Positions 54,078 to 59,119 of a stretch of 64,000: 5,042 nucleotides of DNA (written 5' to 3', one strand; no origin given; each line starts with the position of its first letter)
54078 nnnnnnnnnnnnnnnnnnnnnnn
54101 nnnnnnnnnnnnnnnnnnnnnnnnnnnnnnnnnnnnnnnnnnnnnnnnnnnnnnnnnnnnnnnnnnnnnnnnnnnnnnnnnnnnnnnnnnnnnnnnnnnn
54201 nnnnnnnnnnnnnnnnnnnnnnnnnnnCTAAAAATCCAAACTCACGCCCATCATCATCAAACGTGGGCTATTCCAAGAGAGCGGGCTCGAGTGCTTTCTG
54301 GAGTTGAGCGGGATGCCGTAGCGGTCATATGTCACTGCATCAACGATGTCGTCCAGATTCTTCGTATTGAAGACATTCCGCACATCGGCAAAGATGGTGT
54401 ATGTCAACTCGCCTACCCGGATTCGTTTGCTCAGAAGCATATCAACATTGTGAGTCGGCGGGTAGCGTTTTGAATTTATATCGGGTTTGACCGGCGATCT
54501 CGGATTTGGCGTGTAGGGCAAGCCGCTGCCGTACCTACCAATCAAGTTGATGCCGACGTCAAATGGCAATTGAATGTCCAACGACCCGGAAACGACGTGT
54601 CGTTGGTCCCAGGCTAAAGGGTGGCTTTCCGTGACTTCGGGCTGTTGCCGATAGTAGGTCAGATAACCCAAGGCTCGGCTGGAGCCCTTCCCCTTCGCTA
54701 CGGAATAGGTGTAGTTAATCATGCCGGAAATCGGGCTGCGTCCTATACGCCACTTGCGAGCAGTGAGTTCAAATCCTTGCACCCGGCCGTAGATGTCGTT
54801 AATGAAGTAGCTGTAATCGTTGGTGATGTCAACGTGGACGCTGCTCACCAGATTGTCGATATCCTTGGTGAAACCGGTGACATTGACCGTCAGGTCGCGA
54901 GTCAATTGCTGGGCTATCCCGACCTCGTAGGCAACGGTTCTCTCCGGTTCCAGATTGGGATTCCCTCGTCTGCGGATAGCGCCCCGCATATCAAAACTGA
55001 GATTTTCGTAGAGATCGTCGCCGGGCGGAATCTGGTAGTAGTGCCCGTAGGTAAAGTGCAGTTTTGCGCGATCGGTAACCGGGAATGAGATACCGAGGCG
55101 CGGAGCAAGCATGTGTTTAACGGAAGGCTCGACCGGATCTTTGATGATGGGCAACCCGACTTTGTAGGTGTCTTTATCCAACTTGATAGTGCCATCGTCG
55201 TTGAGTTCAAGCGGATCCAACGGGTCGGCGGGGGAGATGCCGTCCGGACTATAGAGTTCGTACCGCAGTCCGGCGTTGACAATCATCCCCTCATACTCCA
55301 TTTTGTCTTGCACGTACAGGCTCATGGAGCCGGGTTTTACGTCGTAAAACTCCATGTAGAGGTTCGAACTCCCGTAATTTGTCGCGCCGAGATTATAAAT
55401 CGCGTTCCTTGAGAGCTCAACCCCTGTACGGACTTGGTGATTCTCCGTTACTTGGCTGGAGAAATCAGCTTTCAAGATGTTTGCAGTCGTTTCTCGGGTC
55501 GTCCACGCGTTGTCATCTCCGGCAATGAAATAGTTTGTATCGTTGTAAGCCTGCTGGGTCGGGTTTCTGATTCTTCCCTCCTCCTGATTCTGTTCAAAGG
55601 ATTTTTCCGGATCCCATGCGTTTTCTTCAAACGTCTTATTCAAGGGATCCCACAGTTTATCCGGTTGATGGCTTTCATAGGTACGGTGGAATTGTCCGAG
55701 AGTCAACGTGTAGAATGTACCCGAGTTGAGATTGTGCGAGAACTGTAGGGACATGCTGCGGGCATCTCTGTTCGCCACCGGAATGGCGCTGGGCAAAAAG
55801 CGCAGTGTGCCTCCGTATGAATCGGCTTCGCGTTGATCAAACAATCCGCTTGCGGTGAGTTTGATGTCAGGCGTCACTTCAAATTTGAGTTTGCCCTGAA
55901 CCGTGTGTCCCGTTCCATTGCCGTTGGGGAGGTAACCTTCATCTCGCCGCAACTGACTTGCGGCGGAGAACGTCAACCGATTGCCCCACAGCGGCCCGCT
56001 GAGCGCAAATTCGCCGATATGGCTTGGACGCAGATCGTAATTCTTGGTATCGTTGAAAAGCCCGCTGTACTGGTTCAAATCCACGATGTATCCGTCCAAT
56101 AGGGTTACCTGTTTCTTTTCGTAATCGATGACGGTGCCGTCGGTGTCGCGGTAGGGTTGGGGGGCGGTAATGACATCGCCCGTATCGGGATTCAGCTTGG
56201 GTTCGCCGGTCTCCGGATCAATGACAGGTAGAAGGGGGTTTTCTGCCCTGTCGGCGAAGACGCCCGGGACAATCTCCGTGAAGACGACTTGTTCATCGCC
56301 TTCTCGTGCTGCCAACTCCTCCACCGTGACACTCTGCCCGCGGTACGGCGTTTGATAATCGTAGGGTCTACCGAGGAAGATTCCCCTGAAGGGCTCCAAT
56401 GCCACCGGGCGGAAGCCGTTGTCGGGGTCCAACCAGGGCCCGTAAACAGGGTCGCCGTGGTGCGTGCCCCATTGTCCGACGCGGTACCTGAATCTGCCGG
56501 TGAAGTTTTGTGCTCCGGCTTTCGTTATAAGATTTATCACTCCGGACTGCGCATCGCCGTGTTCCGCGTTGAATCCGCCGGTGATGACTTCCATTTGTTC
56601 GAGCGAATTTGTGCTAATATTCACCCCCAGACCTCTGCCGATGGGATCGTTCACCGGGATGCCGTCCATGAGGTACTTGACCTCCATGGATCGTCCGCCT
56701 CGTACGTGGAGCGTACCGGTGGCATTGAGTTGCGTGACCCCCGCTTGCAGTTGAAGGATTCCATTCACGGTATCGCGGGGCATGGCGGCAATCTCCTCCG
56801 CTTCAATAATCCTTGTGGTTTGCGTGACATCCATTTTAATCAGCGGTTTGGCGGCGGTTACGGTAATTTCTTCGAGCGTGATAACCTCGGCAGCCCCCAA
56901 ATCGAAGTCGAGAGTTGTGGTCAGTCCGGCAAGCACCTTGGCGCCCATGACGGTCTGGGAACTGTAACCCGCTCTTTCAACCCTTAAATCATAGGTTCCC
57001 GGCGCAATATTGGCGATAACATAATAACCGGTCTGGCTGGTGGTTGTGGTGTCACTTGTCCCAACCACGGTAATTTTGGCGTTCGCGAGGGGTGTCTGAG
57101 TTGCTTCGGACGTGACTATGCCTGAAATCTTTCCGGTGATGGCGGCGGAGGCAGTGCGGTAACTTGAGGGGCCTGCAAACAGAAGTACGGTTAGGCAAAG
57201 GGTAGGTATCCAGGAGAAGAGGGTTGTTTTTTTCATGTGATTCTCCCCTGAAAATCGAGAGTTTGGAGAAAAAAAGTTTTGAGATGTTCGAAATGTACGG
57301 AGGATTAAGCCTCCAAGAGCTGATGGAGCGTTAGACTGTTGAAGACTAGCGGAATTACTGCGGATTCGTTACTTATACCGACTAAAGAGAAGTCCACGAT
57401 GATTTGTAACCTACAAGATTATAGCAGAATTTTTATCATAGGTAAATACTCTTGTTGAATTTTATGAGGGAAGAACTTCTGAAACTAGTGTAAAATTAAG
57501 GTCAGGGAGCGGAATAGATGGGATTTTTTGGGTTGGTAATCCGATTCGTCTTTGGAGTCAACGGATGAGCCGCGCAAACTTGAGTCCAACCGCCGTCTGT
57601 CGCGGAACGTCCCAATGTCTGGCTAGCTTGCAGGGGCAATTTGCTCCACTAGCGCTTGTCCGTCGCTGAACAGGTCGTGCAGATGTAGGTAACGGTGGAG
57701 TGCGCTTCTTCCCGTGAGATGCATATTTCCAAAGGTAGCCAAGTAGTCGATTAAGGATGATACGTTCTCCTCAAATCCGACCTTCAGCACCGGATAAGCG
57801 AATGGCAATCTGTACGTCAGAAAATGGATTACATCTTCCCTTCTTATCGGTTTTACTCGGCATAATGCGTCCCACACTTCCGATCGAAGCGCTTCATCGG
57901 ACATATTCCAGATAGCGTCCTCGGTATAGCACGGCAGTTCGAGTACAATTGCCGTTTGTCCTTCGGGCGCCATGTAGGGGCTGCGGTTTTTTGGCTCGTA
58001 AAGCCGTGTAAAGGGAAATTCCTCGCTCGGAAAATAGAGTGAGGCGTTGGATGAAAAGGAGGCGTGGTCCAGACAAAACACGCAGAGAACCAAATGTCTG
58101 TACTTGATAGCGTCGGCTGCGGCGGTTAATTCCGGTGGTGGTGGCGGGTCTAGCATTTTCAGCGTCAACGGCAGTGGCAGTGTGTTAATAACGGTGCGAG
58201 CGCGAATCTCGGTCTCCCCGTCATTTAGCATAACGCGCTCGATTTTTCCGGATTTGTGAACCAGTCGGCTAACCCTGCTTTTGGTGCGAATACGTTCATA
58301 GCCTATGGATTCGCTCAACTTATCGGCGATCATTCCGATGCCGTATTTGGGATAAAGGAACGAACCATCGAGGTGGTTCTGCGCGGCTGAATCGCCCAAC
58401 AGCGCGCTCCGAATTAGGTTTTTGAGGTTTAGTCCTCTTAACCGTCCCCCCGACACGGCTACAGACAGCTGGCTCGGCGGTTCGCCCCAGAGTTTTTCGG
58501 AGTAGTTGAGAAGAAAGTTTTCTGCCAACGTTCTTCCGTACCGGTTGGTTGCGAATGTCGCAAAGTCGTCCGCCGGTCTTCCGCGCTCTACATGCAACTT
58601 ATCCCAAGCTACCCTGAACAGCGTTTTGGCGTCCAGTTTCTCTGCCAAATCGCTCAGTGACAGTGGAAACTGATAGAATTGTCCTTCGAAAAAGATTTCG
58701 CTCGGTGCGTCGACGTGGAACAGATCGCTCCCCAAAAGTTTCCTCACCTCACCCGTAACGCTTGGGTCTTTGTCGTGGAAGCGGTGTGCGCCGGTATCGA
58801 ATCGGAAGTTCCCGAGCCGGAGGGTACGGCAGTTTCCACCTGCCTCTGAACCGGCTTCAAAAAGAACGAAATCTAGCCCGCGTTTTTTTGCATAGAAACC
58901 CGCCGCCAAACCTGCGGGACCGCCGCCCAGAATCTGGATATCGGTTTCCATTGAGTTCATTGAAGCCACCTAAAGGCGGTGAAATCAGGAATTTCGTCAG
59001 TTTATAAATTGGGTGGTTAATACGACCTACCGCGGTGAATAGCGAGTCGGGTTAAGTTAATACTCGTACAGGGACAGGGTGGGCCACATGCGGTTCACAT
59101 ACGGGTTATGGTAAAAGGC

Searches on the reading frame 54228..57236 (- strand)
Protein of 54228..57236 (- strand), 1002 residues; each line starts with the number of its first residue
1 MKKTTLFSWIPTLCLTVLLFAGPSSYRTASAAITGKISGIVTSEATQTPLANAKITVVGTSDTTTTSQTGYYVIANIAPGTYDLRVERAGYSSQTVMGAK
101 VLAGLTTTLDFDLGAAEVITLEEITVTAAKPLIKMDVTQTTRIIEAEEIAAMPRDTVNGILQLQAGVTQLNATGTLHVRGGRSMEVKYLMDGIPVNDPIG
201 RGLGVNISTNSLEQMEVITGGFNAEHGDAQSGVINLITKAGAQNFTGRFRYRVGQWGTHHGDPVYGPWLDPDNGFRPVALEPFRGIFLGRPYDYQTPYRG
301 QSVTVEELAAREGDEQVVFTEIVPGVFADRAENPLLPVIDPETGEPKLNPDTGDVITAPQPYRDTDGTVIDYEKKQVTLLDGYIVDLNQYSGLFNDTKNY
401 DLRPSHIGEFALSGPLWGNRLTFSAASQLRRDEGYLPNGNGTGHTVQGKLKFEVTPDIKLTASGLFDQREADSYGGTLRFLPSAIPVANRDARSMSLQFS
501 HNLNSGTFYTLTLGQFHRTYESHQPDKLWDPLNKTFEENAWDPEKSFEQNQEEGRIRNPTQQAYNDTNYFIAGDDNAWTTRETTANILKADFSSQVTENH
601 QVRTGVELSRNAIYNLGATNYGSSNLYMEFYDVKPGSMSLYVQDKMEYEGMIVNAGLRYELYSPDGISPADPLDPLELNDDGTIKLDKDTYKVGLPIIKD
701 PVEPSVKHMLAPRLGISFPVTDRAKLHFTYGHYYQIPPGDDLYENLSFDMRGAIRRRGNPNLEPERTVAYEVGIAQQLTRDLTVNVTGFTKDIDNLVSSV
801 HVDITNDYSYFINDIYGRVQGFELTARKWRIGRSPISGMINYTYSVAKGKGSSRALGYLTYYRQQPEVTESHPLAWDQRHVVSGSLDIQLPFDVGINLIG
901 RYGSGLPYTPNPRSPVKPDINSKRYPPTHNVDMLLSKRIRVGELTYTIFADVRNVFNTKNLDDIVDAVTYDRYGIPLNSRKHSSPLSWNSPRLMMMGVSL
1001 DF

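Call 28: search_protein_families(library=pfam, proteins=[window:54228-57236:-], max_evalue=0.001)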
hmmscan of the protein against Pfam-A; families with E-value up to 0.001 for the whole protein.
window:54228-57236:- (1002 aa): 5 families
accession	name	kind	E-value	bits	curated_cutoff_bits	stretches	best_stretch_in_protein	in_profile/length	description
PF00593.30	TonB_dep_Rec_b-barrel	-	2.1e-30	107.4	27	1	460-955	32-436/436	TonB dependent receptor-like, beta-barrel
PF13620.12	CarboxypepD_reg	-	1.5e-17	64.2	32.3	1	37-113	2-81/82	Carboxypeptidase regulatory-like domain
PF13715.12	CarbopepD_reg_2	-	9.2e-12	45.3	32.2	1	37-96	1-60/88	CarboxypepD_reg-like domain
PF07715.20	Plug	-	1.6e-10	41.9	23.9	1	134-232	2-106/107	TonB-dependent Receptor Plug Domain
PF17802.7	SpaA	-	0.00021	21.8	23.1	1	37-85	3-57/91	Prealbumin-like fold domain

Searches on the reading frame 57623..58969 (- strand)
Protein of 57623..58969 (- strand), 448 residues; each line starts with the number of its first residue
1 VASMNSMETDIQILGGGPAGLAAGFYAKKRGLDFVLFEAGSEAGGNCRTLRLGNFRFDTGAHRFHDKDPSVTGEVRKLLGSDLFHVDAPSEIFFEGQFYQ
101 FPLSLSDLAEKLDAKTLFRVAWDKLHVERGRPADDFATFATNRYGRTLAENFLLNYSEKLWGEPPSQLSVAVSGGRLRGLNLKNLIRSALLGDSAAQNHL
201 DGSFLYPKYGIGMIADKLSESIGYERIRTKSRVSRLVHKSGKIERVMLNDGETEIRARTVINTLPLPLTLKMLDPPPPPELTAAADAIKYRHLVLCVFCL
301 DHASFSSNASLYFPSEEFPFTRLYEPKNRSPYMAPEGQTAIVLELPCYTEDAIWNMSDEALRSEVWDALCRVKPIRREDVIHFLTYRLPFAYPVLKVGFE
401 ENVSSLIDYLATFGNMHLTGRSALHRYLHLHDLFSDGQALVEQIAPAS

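Call 28: search_protein_families(library=pfam, proteins=[window:57623-58969:-], max_evalue=0.001)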
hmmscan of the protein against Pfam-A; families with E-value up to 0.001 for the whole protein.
window:57623-58969:- (448 aa): 8 families
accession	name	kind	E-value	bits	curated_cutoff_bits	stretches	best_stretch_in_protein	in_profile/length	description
PF01593.30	Amino_oxidase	-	3.5e-28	99.5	19.8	1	19-374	2-366/443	Flavin containing amine oxidoreductase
PF13450.12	NAD_binding_8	-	4.9e-15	56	21.9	1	13-71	1-61/68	NAD(P)-binding Rossmann-like domain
PF03275.19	GLF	-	3.2e-06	27.4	26.3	1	286-350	99-161/203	UDP-galactopyranose mutase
PF12831.13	FAD_oxidored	-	4.2e-05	23.4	27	1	10-47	1-38/416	FAD dependent oxidoreductase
PF01266.30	DAO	-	6e-05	23.2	27.9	0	10-45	1-37/353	FAD dependent oxidoreductase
PF01946.23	Thi4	-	0.00025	20.8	26.2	1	5-45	14-55/235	Thi4 family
PF07992.20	Pyr_redox_2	-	0.00029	20.8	26.1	0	10-48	2-36/291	Pyridine nucleotide-disulphide oxidoreductase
PF05834.18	Lycopene_cycl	-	0.00053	19.6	23.4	0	224-268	100-143/380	Lycopene cyclase protein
